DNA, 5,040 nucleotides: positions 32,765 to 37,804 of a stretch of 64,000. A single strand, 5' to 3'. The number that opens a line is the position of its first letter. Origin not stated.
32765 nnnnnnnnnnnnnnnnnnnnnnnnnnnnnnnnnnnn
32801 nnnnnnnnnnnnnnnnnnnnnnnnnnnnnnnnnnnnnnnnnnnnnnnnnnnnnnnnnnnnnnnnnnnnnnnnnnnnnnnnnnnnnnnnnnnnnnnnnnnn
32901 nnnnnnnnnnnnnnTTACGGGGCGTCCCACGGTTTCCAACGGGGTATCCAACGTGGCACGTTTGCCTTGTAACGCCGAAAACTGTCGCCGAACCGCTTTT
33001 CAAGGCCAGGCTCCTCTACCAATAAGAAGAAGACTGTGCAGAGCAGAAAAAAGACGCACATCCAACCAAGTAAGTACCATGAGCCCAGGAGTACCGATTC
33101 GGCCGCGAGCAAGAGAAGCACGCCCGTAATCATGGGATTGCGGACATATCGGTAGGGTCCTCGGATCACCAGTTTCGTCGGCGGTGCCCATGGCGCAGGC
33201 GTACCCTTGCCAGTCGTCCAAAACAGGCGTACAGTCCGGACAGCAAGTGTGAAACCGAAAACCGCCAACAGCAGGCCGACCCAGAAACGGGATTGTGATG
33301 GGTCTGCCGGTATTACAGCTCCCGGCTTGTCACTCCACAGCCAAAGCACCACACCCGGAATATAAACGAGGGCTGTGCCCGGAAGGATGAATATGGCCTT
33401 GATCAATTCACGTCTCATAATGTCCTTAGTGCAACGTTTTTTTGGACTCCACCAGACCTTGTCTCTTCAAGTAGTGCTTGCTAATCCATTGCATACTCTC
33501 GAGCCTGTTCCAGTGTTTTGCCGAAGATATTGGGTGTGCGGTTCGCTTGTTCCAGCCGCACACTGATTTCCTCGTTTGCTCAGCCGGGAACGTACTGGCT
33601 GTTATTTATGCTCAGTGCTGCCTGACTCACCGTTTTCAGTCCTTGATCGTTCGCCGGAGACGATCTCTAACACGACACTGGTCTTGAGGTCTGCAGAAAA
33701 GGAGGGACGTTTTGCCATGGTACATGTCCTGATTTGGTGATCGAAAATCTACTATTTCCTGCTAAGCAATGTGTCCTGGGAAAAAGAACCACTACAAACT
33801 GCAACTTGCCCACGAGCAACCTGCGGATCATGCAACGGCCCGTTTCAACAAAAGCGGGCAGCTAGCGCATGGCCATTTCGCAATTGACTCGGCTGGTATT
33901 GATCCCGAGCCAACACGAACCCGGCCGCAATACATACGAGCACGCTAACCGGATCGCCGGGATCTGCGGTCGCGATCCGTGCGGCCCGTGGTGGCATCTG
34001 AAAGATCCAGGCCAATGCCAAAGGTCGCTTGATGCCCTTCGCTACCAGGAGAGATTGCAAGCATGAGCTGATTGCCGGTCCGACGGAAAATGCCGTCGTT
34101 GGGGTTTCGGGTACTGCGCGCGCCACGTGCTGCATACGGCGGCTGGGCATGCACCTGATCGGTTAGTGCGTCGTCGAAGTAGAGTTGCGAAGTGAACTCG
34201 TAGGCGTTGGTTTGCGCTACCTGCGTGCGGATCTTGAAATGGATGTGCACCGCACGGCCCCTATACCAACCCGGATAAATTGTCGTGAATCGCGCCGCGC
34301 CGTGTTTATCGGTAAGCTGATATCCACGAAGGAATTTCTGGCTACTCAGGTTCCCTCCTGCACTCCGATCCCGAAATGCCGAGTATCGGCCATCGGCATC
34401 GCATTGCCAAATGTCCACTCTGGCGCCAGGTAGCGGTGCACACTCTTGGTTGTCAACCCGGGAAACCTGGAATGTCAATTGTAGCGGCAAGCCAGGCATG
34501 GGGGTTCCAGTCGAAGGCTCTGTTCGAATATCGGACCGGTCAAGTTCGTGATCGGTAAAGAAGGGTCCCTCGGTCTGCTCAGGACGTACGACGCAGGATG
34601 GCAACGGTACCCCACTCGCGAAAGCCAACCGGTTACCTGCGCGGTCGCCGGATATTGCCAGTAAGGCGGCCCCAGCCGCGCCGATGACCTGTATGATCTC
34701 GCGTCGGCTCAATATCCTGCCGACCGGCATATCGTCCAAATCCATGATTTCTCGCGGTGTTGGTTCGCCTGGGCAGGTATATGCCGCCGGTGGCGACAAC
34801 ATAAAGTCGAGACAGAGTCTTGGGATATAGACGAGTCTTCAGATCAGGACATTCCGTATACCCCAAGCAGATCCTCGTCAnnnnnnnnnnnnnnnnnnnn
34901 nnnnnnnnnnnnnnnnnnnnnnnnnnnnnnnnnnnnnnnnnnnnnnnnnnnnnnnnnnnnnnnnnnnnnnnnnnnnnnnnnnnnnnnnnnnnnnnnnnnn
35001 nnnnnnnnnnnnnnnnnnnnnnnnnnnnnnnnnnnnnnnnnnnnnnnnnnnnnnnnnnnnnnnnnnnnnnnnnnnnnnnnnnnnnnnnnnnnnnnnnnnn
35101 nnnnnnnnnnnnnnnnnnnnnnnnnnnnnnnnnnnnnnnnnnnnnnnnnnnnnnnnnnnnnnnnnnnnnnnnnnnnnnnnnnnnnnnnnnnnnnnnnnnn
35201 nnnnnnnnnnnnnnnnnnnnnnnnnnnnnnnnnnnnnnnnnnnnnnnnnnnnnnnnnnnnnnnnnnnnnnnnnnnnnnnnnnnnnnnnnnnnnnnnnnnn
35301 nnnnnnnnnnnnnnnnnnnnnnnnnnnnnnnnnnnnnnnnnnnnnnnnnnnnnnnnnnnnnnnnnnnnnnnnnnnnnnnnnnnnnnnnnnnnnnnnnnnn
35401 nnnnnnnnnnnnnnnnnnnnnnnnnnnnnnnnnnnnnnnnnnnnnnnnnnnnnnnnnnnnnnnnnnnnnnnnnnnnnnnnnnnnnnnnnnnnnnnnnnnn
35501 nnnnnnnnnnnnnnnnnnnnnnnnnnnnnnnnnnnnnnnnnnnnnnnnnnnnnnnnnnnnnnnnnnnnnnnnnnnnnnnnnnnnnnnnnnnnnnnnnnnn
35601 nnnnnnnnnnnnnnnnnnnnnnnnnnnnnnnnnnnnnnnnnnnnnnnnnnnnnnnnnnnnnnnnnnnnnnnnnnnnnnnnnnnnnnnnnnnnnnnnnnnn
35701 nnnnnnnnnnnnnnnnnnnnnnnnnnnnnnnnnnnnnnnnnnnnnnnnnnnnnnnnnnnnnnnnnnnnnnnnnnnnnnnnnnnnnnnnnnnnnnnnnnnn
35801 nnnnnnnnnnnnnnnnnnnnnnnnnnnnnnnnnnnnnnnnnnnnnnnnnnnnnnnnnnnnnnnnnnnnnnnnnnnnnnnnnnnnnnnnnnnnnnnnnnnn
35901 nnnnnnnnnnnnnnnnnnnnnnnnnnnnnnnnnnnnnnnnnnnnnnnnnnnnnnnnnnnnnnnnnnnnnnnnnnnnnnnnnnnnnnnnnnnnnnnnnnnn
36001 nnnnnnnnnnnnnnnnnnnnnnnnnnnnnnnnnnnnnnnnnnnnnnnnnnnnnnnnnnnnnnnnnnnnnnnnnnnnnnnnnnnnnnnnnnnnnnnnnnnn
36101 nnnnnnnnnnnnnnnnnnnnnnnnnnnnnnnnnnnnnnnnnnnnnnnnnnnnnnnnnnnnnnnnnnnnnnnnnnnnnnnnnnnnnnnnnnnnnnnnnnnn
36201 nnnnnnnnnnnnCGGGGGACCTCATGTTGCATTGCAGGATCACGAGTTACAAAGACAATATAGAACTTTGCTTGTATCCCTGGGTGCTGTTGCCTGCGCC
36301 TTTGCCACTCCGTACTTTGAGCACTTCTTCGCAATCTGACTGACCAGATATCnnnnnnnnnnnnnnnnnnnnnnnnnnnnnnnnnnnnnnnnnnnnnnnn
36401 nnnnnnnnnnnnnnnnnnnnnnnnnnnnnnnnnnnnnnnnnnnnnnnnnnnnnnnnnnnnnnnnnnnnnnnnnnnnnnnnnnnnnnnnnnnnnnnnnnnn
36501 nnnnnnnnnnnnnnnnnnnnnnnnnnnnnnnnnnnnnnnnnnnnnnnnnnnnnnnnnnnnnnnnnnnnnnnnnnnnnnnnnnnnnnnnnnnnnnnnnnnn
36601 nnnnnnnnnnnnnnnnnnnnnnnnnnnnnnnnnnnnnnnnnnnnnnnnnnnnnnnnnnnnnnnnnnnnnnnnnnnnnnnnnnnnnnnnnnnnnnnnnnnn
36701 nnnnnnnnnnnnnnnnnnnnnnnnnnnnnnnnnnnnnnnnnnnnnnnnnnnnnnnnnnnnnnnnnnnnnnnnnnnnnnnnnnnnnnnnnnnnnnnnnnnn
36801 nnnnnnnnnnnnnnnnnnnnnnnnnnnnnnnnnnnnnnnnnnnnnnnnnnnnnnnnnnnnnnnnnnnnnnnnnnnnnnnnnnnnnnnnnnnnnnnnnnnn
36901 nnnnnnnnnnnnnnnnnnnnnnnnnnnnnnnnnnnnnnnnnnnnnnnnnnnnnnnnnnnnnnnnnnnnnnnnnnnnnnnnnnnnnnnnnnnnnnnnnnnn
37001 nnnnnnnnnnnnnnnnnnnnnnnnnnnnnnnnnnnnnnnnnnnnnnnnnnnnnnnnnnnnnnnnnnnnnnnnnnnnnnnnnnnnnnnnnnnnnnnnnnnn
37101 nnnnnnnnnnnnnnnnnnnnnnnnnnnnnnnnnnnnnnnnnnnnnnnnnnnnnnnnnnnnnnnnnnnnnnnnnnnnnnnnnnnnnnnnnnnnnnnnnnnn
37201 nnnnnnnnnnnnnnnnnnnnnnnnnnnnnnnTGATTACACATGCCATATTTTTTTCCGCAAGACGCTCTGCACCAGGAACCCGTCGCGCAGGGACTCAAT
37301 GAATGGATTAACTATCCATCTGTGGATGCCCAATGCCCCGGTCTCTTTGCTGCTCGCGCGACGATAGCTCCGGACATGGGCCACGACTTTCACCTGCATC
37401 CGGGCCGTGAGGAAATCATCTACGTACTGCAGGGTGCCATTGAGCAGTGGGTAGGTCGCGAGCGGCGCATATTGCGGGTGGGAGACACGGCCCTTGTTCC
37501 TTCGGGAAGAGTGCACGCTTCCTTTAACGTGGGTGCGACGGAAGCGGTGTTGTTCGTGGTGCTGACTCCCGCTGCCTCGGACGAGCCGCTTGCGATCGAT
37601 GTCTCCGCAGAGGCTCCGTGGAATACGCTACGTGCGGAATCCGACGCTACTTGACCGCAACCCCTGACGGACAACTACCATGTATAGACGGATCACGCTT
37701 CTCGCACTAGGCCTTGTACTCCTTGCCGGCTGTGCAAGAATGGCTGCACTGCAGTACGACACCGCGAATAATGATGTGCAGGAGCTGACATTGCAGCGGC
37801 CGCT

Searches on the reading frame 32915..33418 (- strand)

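Call 24: search_protein_families(library=pfam, proteins=[window:32915-33418:-], max_evalue=0.001)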
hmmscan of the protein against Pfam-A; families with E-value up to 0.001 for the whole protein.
window:32915-33418:- (167 aa): 2 families
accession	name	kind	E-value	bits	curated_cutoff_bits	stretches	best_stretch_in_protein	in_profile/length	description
PF04191.18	PEMT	-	4.7e-13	49.9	25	1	44-145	2-104/105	Phospholipid methyltransferase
PF04140.19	ICMT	-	0.00045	21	24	1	51-131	7-81/95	Isoprenylcysteine carboxyl methyltransferase (ICMT) family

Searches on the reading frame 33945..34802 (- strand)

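Call 24: search_protein_families(library=pfam, proteins=[window:33945-34802:-], max_evalue=0.001)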
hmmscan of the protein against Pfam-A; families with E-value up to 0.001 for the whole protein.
window:33945-34802:- (285 aa): 1 family
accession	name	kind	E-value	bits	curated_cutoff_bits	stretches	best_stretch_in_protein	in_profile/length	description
PF00775.27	Dioxygenase_C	-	2.6e-14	53.6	27.3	1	78-190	2-124/182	Dioxygenase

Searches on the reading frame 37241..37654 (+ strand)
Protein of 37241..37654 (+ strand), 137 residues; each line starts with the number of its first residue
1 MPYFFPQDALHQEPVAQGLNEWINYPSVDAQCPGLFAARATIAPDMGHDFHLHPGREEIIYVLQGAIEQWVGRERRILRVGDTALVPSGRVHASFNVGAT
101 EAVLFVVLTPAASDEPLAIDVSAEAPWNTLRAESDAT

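Call 24: search_protein_families(library=pfam, proteins=[window:37241-37654:+], max_evalue=0.001)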
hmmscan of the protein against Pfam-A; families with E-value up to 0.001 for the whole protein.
window:37241-37654:+ (137 aa): 3 families
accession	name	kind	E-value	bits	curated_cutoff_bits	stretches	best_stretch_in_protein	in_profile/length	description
PF07883.17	Cupin_2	-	2.5e-15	56.4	27.2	1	40-107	3-69/70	Cupin domain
PF00190.28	Cupin_1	-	6.9e-10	39.1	22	1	34-112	32-117/151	Cupin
PF02311.25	AraC_binding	-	3.9e-05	23.8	21.1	1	42-93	10-60/135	AraC-like ligand binding domain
